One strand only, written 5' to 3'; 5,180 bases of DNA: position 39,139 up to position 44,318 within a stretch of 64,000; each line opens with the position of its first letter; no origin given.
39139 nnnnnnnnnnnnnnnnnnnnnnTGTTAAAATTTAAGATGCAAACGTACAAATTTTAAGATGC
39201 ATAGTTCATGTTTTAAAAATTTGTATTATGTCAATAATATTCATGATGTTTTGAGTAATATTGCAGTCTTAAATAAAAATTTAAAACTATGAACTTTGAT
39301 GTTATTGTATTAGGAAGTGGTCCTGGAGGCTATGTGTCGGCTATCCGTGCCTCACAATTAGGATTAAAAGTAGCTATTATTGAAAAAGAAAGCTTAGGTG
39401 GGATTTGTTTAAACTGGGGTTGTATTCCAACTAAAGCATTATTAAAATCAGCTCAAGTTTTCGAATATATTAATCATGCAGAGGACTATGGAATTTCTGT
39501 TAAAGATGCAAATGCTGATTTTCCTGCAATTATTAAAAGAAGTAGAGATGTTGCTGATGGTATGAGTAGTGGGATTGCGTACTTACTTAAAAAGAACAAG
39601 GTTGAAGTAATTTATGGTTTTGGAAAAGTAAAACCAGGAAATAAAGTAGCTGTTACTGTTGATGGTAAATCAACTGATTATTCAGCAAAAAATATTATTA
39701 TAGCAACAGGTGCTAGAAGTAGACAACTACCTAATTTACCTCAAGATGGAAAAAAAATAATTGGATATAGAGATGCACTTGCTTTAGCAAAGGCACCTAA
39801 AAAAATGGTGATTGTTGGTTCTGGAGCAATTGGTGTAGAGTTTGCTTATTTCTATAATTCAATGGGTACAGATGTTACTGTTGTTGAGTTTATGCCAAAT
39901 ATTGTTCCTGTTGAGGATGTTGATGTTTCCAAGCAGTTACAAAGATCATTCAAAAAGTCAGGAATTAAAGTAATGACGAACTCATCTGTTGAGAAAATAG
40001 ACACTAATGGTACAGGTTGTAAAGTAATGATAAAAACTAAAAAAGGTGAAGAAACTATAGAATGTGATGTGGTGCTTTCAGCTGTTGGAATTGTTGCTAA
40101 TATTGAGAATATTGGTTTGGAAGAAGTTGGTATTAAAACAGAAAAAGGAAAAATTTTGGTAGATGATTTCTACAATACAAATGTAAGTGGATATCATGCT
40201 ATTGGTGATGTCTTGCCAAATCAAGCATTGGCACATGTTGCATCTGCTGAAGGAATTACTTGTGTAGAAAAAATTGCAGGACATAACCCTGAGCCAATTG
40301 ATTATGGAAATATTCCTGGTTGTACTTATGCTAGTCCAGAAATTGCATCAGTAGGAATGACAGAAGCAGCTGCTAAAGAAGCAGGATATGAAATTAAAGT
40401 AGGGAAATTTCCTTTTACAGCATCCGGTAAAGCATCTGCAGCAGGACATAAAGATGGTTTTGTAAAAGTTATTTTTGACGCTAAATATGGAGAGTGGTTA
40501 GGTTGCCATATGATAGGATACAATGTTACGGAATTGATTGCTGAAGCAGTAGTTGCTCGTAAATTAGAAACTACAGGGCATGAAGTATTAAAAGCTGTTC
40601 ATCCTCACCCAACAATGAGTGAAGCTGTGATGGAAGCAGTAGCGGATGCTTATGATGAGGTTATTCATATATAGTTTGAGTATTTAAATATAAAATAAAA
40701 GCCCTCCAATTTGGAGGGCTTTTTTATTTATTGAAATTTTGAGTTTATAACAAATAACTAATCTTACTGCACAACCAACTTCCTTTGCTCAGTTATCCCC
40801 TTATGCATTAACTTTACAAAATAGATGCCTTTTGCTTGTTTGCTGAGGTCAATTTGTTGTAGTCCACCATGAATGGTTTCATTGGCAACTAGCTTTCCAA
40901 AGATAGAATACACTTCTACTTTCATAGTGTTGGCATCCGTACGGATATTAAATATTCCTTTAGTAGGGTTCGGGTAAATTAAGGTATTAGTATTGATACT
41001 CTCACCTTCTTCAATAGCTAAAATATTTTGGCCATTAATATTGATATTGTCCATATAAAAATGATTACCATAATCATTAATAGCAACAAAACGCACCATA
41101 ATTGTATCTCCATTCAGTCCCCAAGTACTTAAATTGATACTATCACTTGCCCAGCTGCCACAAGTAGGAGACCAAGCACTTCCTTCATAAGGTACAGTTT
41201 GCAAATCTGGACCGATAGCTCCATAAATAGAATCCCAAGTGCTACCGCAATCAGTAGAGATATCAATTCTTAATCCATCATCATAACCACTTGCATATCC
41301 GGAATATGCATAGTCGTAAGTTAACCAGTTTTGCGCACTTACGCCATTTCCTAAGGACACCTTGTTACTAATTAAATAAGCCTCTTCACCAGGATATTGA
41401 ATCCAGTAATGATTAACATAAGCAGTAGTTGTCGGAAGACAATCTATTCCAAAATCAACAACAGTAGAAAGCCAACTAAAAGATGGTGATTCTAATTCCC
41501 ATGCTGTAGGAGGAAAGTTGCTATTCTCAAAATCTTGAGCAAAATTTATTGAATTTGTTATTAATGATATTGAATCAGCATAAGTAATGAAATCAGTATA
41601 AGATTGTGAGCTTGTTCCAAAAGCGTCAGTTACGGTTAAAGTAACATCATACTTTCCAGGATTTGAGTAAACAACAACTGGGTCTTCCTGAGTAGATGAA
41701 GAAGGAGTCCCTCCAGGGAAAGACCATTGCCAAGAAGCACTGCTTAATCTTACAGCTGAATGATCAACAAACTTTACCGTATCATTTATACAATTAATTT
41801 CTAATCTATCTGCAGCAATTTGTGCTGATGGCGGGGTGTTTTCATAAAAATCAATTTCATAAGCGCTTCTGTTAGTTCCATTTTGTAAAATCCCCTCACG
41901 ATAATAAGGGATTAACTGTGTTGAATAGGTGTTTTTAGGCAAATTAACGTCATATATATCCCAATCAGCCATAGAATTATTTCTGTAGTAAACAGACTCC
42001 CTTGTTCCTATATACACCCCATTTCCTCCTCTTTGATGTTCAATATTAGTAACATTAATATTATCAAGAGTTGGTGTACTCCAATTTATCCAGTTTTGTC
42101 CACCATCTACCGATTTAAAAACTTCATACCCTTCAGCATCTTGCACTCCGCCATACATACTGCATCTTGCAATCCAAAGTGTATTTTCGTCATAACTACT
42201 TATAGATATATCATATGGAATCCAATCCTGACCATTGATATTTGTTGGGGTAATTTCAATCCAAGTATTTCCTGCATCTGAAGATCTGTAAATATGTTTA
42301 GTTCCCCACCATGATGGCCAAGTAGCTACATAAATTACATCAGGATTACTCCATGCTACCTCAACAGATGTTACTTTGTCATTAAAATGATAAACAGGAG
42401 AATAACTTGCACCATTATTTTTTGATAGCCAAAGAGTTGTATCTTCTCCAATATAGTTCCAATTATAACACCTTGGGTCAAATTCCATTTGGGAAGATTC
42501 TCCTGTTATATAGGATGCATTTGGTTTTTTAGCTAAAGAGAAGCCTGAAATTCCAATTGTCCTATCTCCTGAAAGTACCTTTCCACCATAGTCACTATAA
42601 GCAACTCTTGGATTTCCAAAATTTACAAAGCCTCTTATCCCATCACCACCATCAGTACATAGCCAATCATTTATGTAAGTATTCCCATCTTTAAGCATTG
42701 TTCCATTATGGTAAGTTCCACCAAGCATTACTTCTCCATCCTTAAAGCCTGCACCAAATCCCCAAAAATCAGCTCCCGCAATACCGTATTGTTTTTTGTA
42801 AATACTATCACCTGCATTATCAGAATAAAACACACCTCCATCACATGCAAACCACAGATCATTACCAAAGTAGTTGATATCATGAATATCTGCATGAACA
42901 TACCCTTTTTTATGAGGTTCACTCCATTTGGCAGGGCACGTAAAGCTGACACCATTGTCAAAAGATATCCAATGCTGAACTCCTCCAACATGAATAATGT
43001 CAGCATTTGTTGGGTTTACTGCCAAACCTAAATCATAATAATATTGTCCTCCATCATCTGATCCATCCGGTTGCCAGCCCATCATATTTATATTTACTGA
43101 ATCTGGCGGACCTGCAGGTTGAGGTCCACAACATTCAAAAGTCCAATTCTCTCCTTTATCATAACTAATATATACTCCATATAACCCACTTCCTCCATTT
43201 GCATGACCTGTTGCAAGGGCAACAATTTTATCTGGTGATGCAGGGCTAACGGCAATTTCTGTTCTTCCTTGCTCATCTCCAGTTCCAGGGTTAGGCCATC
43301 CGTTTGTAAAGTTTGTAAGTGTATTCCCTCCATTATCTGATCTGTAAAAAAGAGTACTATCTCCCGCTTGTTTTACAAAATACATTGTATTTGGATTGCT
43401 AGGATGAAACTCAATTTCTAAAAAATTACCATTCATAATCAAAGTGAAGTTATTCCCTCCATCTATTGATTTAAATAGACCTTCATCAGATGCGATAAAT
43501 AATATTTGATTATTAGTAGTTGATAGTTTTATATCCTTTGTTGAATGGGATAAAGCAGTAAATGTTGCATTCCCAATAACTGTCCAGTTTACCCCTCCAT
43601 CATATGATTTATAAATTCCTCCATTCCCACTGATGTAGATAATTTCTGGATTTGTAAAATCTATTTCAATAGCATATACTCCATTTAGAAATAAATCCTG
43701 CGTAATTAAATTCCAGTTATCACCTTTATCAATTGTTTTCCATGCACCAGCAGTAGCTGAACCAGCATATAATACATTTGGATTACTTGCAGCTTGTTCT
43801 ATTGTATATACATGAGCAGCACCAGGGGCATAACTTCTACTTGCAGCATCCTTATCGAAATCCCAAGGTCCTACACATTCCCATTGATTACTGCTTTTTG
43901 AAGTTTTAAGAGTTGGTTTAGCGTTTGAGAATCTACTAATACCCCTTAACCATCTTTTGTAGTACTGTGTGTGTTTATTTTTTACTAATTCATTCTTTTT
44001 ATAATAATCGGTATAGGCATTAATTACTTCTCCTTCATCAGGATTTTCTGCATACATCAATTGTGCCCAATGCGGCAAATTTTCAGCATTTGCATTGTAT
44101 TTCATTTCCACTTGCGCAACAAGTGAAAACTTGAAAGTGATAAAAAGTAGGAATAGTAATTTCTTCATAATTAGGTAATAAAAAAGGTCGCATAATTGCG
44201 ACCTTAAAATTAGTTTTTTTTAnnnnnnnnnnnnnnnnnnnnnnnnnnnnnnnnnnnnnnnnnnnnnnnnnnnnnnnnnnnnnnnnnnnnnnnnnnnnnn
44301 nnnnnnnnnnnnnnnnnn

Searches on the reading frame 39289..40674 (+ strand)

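Call 48: search_protein_families(library=pfam, proteins=[window:39289-40674:+], max_evalue=0.00001)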
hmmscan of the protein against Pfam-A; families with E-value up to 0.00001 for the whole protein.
window:39289-40674:+ (461 aa): 10 families
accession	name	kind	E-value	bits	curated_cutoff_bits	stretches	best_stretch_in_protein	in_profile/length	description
PF07992.20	Pyr_redox_2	-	3.3e-69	234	26.1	1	3-322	1-291/291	Pyridine nucleotide-disulphide oxidoreductase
PF02852.28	Pyr_redox_dim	-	4.3e-36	123.9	25.3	1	342-450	1-109/110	Pyridine nucleotide-disulphide oxidoreductase, dimerisation domain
PF00070.33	Pyr_redox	-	3.8e-23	82.2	22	1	172-250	1-79/82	Pyridine nucleotide-disulphide oxidoreductase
PF13738.12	Pyr_redox_3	-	2.7e-16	60.1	30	1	6-306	1-305/305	Pyridine nucleotide-disulphide oxidoreductase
PF01266.30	DAO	-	2.2e-10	41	27.9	0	210-271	148-207/353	FAD dependent oxidoreductase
PF00890.30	FAD_binding_2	-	6.6e-10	39.2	20.4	1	4-43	1-40/414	FAD binding domain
PF03486.20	HI0933_like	-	8e-10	39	50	0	4-35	2-33/244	HI0933-like protein Rossmann domain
PF12831.13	FAD_oxidored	-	1.9e-08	34.5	27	1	4-39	1-37/416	FAD dependent oxidoreductase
PF13450.12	NAD_binding_8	-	1.2e-07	32.3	21.9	0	7-40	1-35/68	NAD(P)-binding Rossmann-like domain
PF01134.28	GIDA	-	1.5e-06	28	22.1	1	4-143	1-151/391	Glucose inhibited division protein A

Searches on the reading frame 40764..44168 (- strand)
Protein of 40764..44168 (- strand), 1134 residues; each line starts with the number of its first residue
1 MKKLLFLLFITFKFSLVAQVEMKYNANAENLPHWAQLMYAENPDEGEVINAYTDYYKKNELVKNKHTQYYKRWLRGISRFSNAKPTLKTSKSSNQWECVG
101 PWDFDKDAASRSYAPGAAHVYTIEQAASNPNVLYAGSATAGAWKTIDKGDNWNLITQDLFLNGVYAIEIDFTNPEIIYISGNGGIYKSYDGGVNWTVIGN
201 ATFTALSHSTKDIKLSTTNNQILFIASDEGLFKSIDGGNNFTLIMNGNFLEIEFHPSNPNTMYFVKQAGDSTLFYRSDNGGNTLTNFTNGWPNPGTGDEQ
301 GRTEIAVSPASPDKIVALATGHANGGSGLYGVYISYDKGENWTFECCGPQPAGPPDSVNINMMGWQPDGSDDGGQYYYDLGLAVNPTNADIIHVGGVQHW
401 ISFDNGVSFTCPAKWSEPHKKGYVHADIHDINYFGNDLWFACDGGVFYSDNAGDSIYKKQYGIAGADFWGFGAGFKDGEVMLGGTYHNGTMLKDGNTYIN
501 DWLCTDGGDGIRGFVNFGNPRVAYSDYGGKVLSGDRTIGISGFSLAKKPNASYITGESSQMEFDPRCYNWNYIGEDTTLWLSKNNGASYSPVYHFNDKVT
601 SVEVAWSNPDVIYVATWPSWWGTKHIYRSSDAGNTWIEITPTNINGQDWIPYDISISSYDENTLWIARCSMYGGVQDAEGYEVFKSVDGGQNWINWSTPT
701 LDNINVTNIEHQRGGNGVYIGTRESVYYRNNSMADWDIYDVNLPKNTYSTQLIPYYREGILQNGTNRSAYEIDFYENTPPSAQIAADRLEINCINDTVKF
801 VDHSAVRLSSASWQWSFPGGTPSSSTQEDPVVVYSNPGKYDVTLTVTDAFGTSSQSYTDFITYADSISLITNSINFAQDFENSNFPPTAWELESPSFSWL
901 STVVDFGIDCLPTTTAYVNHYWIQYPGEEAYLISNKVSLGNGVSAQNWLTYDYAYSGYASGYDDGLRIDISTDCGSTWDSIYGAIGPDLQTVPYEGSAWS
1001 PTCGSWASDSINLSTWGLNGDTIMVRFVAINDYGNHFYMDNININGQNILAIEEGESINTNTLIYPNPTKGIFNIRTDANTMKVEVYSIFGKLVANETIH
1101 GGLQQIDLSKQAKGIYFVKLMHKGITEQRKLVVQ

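Call 49: search_protein_families(library=pfam, proteins=[window:40764-44168:-], max_evalue=0.00001)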
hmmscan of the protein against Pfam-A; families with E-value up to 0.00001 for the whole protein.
window:40764-44168:- (1134 aa): 3 families
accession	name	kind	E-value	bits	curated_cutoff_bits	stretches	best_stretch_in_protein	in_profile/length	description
PF18962.6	Por_Secre_tail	-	5.6e-15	55.8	27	1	1064-1133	1-75/75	Secretion system C-terminal sorting domain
PF18911.6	PKD_4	-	2.6e-10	40.6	27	1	777-862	1-84/85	PKD domain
PF00801.26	PKD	-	2.6e-09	37.4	23.5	1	795-857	14-76/80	PKD domain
